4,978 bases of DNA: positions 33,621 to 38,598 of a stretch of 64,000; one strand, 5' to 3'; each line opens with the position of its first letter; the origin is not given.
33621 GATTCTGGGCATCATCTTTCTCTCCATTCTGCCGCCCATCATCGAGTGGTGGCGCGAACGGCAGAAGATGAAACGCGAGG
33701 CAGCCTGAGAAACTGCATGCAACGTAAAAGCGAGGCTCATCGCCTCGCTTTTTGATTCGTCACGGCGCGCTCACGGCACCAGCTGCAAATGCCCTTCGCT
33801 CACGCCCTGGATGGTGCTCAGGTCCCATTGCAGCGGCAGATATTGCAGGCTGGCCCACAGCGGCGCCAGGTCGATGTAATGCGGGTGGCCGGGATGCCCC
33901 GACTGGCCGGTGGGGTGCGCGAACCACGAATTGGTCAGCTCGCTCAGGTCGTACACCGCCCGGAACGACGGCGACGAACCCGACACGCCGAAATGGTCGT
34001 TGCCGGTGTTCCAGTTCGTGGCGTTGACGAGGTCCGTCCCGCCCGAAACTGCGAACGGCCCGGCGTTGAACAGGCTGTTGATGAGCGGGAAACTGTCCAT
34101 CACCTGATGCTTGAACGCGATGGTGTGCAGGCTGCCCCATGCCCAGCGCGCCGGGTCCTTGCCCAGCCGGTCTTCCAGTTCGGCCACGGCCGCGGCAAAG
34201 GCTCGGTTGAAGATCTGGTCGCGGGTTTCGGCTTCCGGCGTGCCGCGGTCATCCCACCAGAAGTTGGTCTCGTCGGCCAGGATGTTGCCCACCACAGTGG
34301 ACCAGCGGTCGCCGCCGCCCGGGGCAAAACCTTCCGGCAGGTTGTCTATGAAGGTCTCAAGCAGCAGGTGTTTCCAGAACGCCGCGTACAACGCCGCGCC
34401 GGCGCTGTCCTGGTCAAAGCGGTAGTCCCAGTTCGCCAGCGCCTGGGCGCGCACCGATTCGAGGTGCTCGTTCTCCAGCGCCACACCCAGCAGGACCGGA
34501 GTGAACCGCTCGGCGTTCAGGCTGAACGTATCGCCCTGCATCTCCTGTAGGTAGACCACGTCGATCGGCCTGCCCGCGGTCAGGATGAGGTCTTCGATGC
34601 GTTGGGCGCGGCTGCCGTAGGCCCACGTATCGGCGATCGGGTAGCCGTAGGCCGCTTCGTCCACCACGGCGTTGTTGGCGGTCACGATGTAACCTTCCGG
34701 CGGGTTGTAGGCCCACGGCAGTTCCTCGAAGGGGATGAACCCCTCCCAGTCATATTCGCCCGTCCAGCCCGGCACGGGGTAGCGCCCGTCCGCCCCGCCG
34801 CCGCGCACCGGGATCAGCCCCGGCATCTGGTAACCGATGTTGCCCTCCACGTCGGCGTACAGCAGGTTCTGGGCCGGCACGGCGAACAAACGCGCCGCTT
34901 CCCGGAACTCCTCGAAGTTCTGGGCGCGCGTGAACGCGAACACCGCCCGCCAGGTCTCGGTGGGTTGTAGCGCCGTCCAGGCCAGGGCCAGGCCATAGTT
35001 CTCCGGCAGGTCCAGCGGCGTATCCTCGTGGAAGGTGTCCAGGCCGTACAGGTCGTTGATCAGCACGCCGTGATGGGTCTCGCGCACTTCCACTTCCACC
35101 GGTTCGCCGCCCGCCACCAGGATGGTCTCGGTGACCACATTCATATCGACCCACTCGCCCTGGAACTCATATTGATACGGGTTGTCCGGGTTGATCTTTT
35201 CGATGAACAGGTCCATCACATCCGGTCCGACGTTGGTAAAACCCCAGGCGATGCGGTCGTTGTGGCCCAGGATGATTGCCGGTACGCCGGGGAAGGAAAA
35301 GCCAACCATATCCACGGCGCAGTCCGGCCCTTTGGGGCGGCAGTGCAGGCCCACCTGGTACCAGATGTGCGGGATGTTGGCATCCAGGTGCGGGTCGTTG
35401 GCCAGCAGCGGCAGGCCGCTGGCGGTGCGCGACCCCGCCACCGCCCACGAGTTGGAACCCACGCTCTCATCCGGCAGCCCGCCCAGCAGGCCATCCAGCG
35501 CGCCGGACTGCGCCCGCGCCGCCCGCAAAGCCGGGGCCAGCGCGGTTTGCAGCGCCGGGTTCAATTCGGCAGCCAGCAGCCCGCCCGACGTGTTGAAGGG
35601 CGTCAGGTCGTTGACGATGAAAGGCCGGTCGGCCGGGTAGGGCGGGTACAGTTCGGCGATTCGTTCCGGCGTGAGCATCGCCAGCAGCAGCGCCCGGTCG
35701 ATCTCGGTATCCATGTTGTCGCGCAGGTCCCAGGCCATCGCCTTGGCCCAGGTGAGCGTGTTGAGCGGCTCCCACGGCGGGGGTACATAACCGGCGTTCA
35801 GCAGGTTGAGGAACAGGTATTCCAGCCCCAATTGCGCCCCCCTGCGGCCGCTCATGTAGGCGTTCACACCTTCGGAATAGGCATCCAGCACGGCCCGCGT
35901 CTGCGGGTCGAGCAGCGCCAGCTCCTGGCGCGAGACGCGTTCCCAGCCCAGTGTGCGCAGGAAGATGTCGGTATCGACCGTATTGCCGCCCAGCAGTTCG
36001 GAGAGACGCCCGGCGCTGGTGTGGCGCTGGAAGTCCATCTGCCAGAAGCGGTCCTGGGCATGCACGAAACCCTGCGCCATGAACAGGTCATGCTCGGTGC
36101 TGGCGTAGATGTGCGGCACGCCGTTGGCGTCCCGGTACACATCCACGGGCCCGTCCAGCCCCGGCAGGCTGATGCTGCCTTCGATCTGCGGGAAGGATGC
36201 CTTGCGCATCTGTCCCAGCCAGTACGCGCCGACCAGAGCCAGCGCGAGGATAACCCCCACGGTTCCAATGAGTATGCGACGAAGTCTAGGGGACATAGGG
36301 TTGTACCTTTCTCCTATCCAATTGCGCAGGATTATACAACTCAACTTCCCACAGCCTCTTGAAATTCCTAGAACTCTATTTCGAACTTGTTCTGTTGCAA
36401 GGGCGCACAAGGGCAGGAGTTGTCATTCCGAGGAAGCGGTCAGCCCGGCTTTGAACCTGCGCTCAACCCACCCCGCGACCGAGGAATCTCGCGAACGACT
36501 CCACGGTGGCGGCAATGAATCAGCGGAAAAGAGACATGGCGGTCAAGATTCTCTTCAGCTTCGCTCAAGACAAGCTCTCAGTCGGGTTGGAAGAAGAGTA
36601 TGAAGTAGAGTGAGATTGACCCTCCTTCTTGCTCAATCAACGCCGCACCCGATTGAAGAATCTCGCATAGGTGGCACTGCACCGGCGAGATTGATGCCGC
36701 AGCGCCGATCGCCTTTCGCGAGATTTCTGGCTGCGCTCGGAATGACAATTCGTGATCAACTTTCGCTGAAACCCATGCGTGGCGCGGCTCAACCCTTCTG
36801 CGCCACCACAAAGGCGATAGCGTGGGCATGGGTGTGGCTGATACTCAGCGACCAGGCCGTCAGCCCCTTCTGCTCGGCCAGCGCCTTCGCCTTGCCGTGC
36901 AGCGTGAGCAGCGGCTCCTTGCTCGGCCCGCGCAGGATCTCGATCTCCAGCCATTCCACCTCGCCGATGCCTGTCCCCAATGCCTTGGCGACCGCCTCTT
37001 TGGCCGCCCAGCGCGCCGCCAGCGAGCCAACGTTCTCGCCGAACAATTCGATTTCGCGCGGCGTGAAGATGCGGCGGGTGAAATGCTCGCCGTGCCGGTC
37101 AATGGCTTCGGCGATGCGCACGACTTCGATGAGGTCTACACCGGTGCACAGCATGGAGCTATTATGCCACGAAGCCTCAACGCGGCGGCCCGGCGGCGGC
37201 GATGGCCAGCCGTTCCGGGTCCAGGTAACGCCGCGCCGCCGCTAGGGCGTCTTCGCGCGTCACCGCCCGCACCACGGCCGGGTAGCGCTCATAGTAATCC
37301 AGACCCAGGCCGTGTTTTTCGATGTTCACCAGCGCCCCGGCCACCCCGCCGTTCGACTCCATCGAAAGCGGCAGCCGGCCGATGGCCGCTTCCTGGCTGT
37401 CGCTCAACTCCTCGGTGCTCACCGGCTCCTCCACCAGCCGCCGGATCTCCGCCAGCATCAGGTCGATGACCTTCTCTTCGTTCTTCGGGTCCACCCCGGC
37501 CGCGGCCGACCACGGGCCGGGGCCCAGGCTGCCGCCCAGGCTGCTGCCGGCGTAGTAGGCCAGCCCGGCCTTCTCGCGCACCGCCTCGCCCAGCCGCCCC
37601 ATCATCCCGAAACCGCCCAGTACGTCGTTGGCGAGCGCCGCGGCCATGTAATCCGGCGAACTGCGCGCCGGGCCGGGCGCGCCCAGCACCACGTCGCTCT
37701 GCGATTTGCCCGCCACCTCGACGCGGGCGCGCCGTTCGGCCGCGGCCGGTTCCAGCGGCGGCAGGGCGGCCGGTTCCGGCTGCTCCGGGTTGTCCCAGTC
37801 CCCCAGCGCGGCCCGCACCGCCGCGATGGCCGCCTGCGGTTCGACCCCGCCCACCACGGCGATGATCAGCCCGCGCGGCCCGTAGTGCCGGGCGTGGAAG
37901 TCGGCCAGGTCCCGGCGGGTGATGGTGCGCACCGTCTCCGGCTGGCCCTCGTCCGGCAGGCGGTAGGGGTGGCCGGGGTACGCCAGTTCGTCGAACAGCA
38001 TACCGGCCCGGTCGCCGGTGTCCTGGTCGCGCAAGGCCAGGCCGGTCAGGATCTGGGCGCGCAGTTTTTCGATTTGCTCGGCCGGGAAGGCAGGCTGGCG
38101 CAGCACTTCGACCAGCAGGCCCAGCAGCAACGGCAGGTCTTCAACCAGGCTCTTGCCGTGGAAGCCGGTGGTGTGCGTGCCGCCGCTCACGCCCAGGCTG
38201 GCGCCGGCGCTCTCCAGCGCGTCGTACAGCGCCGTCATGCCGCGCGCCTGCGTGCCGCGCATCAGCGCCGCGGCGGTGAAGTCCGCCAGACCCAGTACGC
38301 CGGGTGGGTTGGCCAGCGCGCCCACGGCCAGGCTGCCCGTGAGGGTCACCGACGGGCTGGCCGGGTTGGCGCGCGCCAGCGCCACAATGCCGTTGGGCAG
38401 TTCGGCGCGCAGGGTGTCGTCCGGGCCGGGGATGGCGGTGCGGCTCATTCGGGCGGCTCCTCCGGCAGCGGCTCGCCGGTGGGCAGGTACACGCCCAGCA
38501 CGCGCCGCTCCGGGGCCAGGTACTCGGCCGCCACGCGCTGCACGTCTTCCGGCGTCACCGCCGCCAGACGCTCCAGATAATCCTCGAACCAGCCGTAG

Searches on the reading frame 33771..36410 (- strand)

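Call 38: search_protein_families(library=pfam, proteins=[window:33771-36410:-], max_evalue=0.001)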
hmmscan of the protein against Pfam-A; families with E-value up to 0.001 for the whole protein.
window:33771-36410:- (879 aa): 1 family
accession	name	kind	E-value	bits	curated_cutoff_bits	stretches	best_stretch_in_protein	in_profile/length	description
PF01804.23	Penicil_amidase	-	2e-244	814.1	21.3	1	88-867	1-673/675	Penicillin amidase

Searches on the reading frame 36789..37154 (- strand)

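Call 38: search_protein_families(library=pfam, proteins=[window:36789-37154:-], max_evalue=0.001)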
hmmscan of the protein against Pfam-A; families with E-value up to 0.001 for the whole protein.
window:36789-37154:- (121 aa): 1 family
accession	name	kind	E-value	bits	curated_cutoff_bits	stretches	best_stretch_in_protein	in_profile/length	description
PF01648.25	ACPS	-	4.2e-16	59.4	25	1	5-97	3-100/111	4'-phosphopantetheinyl transferase superfamily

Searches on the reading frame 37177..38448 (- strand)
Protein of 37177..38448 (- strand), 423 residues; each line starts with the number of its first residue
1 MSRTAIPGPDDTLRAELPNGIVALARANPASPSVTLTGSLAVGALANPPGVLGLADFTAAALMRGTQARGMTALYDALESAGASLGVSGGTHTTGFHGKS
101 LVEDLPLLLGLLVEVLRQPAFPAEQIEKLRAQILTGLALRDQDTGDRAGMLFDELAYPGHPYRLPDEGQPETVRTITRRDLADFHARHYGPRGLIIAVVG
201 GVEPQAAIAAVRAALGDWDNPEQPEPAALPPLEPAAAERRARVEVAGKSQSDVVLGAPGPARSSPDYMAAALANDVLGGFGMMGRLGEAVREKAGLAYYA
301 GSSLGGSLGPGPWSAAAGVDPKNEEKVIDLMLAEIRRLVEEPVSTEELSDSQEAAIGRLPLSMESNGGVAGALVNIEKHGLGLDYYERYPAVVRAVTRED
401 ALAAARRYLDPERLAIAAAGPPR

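Call 11: search_protein_families(library=pfam, proteins=[window:37177-38448:-], max_evalue=0.01)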
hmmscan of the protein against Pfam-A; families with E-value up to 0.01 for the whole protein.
window:37177-38448:- (423 aa): 2 families
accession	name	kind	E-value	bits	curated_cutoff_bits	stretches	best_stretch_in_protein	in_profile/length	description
PF05193.26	Peptidase_M16_C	-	9.1e-35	120.6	23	1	175-353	1-179/181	Peptidase M16 inactive domain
PF00675.25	Peptidase_M16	-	3e-07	30.9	22.3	1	26-134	5-113/149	Insulinase (Peptidase family M16)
